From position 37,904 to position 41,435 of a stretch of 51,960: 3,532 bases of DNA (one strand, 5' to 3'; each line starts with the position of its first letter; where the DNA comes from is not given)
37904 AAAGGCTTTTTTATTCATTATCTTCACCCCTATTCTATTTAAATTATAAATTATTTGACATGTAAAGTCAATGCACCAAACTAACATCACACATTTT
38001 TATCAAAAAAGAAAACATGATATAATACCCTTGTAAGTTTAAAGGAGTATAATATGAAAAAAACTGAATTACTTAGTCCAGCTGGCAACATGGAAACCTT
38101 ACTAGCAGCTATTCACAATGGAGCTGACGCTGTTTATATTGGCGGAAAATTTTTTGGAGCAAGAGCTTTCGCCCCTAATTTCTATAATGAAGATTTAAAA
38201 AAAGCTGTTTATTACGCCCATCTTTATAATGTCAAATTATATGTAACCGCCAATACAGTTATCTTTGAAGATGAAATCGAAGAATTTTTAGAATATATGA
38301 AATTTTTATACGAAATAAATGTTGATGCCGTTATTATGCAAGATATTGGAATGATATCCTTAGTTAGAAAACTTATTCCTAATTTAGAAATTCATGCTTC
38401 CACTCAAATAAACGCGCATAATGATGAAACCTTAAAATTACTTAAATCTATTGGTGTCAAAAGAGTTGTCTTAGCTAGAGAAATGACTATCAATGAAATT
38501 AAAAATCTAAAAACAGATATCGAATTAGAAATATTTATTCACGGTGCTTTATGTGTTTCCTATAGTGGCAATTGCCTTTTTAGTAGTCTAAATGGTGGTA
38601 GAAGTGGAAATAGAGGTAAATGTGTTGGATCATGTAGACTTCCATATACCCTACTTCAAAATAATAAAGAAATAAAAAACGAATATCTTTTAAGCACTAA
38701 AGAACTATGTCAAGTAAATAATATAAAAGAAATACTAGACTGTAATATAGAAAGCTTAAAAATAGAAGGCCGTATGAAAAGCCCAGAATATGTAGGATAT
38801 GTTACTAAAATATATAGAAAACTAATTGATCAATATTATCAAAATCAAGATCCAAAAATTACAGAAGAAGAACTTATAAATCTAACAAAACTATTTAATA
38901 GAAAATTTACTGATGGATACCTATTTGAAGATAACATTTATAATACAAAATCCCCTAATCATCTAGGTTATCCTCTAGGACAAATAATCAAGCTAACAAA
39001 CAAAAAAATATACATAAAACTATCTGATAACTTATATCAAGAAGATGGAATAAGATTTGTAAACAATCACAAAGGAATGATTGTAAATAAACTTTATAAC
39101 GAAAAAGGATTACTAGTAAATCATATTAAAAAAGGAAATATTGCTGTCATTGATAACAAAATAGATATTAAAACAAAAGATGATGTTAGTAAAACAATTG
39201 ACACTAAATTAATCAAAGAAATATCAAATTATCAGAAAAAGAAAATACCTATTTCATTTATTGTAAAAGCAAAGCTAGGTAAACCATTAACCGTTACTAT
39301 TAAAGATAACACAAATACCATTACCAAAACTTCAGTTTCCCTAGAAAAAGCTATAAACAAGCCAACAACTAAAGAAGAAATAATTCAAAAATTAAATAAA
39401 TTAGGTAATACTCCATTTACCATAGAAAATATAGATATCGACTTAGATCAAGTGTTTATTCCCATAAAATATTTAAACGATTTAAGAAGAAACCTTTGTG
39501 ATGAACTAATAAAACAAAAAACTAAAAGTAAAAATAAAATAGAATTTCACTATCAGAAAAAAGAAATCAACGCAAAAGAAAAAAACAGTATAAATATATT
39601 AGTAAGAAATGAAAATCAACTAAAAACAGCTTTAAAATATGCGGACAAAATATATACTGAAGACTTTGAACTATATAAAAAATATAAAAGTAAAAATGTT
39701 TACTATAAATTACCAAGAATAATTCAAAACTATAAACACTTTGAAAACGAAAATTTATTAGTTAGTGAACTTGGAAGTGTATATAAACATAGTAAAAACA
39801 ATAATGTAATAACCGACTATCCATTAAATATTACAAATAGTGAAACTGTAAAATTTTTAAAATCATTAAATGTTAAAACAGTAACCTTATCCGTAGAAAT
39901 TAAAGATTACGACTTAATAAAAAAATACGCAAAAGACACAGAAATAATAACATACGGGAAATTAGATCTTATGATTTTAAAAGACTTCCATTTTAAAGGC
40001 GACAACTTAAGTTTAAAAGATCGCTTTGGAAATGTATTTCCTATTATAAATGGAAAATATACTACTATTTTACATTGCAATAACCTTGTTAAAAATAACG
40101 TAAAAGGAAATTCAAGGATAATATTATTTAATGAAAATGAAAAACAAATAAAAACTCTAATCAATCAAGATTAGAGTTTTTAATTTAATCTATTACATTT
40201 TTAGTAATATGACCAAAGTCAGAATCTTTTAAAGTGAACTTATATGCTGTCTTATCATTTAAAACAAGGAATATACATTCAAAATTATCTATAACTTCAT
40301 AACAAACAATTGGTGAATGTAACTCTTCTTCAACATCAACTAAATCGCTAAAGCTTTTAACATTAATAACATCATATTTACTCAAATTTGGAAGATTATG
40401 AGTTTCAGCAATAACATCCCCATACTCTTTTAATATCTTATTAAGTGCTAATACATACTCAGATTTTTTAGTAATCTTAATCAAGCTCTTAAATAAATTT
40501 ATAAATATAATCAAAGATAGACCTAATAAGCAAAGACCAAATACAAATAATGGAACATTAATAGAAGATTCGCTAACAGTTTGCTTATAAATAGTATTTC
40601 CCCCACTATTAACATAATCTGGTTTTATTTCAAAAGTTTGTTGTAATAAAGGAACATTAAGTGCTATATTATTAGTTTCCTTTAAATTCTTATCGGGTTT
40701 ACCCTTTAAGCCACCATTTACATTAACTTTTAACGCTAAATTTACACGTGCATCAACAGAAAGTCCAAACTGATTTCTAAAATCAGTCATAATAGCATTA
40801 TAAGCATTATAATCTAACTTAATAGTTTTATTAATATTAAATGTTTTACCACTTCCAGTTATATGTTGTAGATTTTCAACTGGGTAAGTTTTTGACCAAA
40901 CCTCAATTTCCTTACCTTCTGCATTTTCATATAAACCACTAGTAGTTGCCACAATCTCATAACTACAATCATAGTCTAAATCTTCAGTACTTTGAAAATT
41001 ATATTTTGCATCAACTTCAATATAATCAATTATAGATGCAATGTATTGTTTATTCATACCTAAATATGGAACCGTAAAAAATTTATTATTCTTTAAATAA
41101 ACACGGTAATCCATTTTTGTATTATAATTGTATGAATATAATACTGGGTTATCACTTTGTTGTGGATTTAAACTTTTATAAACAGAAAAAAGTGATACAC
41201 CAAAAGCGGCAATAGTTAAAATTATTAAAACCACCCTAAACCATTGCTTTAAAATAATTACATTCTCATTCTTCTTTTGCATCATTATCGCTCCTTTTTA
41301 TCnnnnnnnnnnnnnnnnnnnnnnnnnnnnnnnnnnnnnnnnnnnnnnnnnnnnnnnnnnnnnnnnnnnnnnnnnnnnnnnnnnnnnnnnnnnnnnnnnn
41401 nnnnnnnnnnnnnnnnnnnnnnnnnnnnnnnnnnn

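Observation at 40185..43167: SipW-type signal peptidase fused to a large polytopic domain, with a cognate TasA/BsaA-like substrate and a bitopic partner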

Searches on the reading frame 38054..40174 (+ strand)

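Call 48: search_protein_families(library=pfam, proteins=[window:38054-40174:+], max_evalue=0.001)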
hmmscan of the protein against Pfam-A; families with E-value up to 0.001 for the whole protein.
window:38054-40174:+ (706 aa): 2 families
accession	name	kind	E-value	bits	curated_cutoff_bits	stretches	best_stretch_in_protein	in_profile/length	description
PF01136.24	Peptidase_U32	-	1e-84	283.9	22.4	1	76-293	2-230/233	Peptidase family U32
PF12392.13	DUF3656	-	1.4e-26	93.8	22.1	1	379-488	2-107/109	Collagenase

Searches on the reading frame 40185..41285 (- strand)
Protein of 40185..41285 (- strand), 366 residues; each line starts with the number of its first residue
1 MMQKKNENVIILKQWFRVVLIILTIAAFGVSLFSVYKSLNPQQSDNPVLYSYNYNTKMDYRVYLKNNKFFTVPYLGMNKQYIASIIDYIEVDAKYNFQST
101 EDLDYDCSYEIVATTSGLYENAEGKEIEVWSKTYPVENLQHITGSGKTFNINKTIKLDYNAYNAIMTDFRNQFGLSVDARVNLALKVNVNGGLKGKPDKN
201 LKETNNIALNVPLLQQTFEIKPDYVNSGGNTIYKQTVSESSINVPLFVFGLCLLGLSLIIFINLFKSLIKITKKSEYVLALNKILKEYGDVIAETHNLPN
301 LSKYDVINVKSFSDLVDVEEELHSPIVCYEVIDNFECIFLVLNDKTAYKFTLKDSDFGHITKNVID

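Call 3: search_protein_families(library=pfam, proteins=[window:40185-41285:-], max_evalue=1)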
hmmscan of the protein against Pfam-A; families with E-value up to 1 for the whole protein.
window:40185-41285:- (366 aa): 2 families
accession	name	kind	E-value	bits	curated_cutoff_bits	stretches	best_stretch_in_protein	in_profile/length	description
PF17231.7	DUF5305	-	1.7e-20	73.9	29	1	130-350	1-217/217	Family of unknown function (DUF5305)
PF17420.7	GP17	-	0.064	13.9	25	1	207-242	32-67/98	Superinfection exclusion gene product 17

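Call 4: search_protein_families(library=ncbifam, proteins=[window:40185-41285:-], max_evalue=1)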
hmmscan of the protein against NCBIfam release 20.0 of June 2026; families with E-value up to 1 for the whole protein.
window:40185-41285:- (366 aa): 1 family
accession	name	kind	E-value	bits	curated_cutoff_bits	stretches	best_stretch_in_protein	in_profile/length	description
NF033218.1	anchor_AmaP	equivalog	0.061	13.1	55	0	13-55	2-44/166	alkaline shock response membrane anchor protein AmaP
